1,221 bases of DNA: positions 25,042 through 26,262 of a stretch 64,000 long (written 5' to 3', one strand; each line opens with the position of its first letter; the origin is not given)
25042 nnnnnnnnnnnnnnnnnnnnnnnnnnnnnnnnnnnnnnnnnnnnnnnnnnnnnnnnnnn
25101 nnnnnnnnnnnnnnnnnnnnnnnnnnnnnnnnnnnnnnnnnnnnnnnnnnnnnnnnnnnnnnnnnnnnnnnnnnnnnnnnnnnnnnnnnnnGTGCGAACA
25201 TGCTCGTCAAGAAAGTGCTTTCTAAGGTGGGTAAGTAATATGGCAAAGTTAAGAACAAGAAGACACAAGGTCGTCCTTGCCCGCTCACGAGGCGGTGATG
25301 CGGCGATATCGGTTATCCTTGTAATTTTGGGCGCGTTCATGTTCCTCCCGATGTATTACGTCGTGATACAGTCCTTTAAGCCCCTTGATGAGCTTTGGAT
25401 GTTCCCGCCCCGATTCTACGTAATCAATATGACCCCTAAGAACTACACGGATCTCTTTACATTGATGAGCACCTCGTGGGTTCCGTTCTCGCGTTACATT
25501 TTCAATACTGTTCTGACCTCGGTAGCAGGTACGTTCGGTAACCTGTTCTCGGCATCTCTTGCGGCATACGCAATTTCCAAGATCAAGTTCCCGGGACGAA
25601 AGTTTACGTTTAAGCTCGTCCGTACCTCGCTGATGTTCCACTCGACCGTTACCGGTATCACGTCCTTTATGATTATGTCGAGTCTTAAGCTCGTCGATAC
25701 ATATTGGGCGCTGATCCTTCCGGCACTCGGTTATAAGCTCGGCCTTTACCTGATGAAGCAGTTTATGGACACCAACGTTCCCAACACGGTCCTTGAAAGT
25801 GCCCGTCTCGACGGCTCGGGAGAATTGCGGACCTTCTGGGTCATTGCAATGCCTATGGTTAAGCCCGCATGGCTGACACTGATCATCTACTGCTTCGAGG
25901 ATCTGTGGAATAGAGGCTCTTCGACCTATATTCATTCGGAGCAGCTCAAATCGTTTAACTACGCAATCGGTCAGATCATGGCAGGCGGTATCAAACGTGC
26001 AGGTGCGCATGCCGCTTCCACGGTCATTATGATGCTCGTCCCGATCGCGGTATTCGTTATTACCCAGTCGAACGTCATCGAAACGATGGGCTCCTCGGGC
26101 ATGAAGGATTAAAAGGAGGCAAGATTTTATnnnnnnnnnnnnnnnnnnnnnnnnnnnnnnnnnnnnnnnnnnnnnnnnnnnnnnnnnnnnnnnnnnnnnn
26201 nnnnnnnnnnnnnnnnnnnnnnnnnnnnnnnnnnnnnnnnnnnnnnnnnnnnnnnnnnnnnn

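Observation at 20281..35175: Seven-gene operon: giant CBM-fused SBP, two full permease pairs, an NHL/TPR/Yip1 membrane protein and a 1575-aa DUF5696-like exoprotein, with no ATPase, regulator or known GH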

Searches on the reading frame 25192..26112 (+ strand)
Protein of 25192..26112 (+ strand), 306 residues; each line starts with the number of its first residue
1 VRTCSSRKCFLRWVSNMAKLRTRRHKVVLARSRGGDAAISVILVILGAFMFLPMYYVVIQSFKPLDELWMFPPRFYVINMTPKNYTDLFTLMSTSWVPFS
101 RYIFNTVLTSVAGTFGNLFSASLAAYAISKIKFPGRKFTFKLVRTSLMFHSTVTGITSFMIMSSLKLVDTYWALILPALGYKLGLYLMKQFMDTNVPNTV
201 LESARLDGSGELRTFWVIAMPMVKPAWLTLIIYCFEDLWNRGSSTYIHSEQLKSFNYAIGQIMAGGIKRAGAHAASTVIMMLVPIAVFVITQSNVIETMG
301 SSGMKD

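Call 3: search_protein_families(library=pfam, proteins=[window:25192-26112:+], max_evalue=0.01)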
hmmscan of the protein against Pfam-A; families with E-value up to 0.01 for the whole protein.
window:25192-26112:+ (306 aa): 1 family
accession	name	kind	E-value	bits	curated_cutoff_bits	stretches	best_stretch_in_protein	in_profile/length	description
PF00528.27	BPD_transp_1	-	0.00051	20.3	26.4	0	125-249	9-132/184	Binding-protein-dependent transport system inner membrane component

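Call 4: search_protein_families(library=ncbifam, proteins=[window:25192-26112:+], max_evalue=0.01)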
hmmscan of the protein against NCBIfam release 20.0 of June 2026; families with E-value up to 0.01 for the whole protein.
window:25192-26112:+ (306 aa): 11 families
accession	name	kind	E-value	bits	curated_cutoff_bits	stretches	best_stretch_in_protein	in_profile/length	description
NF008210.0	PRK10973.1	equivalog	1e-20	74.6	297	1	41-296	14-273/281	sn-glycerol-3-phosphate ABC transporter permease UgpE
NF040932.1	ABC_arch_GlcU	equivalog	8e-20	71.6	340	1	39-294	5-259/272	glucose ABC transporter permease GlcU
NF008231.0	PRK10998.1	equivalog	4.6e-09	36.3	261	1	94-306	76-296/296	maltose ABC transporter permease MalG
TIGR01581.1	Mo_ABC_porter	hypoth_equivalog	8.1e-06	25.5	210.3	1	106-235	26-168/225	ABC transporter permease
TIGR02141.1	modB_ABC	equivalog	4.3e-05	23.3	182.6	1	108-235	5-145/208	molybdate ABC transporter permease subunit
NF007047.0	PRK09500.1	equivalog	9.3e-05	22.1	326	1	43-290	11-247/257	spermidine/putrescine ABC transporter permease PotC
NF007852.0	PRK10561.1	equivalog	0.00015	21.7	335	1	194-290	182-283/295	sn-glycerol-3-phosphate ABC transporter permease UgpA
NF040839.1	tungstate_WtpB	equivalog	0.00028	20.6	340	1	101-290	44-243/251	tungstate ABC transporter permease WtpB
TIGR01097.1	PhnE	equivalog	0.0023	17.4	216.7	1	82-236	48-193/252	phosphonate ABC transporter, permease protein PhnE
TIGR02139.1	permease_CysT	equivalog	0.0033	17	246.1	0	73-298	24-260/265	sulfate ABC transporter permease subunit CysT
TIGR00969.1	3a0106s02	subfamily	0.0036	16.8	240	0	202-297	175-270/272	sulfate ABC transporter permease subunit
